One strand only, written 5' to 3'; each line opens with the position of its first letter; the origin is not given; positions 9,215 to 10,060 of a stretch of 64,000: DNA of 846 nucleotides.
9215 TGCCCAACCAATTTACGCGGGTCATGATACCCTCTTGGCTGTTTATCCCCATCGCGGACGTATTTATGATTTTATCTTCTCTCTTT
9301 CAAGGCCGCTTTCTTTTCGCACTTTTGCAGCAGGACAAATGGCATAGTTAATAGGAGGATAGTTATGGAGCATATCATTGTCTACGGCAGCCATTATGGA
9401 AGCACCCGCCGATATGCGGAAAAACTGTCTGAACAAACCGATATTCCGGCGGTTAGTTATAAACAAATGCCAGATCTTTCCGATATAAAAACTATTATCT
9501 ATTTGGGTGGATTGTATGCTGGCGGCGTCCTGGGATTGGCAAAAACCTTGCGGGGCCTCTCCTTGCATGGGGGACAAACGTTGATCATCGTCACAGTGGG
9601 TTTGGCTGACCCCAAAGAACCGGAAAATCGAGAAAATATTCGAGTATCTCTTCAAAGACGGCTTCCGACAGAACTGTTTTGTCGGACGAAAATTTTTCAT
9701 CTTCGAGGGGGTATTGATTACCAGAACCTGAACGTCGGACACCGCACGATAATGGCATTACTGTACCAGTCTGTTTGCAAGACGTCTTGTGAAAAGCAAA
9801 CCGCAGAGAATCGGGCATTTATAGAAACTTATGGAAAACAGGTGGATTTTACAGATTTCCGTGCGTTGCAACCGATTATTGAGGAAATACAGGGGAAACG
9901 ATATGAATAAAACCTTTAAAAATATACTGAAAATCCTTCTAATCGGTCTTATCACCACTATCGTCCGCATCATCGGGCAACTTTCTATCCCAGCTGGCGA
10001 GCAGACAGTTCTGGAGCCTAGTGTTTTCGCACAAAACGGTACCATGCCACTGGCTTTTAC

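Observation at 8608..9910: Membrane-anchored FMN-reductase-like protein followed by a HemG-like flavodoxin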

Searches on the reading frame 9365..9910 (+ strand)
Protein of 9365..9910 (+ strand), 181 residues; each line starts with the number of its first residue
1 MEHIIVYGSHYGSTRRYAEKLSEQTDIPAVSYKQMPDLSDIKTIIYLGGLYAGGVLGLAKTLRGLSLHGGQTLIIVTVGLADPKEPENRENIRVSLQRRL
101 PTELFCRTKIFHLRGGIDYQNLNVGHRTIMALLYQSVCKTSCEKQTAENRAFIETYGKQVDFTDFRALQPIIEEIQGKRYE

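Call 3: search_protein_families(library=pfam, proteins=[window:9365-9910:+], max_evalue=0.1)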
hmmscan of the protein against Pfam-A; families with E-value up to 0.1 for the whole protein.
window:9365-9910:+ (181 aa): 2 families
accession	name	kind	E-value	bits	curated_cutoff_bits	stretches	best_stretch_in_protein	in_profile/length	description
PF12724.12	Flavodoxin_5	-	8.7e-16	59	27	1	4-135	1-136/145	Flavodoxin domain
PF00258.30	Flavodoxin_1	-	0.024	15.3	25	1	5-26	1-22/143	Flavodoxin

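Call 4: search_protein_families(library=ncbifam, proteins=[window:9365-9910:+], max_evalue=0.1)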
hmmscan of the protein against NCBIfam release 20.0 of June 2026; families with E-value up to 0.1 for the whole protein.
window:9365-9910:+ (181 aa): 0 families

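Call 21: search_solved_structures(query=window:9365-9907:+, max_evalue=10, show_alignments=2)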
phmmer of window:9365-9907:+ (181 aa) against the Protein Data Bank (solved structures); distinct sequences matched with E-value up to 10: 1.
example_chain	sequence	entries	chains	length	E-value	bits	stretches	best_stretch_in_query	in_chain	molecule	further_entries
5a6s_B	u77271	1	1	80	0.63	12.8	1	1-50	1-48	ENDOLYSIN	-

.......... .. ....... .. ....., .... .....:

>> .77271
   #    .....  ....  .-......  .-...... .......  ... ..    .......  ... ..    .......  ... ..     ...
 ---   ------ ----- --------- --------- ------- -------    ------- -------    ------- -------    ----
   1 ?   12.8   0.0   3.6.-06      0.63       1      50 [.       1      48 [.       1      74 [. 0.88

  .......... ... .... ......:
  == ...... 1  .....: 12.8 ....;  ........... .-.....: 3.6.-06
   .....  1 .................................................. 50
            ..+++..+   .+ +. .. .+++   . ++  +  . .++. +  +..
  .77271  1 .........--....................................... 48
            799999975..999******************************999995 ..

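Call 67: search_protein_families(library=ncbifam, proteins=[window:9365-9907:+], max_evalue=10)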
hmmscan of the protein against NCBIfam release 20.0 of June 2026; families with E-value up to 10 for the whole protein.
window:9365-9907:+ (181 aa): 0 families

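Call 92: find_related_loci(query=A9, collection=metagenome_contigs, flank=4000)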
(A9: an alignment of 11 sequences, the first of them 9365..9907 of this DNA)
Query A9 (181 aa) in metagenome_contigs; peptide patterns used: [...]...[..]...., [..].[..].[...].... (x = any residue, [..] = any of these).
600 stretches matched a pattern (row limit reached: there are more); 435 encode a relative of the query (tblastn E <= 1e-3); the best 80 are kept; 80 distinct loci.
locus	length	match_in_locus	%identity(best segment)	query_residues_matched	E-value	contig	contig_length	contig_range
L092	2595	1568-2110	98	1-181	1e-123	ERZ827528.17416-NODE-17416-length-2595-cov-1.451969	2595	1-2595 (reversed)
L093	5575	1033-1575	97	1-181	6e-118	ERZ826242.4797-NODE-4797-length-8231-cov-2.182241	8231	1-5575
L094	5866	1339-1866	78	1-176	8e-91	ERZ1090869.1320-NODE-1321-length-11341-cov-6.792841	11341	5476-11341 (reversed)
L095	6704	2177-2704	79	1-176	1e-90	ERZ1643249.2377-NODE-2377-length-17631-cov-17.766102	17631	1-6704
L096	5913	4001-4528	79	1-176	1e-90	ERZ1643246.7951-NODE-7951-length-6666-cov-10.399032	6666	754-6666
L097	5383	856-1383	79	1-176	1e-90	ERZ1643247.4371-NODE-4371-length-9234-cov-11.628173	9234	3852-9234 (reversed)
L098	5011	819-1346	79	1-176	1e-90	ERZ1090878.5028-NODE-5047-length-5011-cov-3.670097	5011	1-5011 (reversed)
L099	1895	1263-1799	74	1-179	1e-91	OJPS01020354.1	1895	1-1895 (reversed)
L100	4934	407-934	73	1-176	3e-87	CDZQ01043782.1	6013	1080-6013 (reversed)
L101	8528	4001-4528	76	1-176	4e-87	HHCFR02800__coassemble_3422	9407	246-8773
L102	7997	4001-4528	76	1-176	5e-87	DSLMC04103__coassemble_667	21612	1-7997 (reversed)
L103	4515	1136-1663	75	1-176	2e-86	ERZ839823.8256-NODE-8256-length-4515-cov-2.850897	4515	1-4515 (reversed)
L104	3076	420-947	74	1-176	3e-87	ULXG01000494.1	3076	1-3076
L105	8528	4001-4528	74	1-176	2e-85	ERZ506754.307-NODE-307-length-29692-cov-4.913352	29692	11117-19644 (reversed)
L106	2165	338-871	72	1-178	1e-87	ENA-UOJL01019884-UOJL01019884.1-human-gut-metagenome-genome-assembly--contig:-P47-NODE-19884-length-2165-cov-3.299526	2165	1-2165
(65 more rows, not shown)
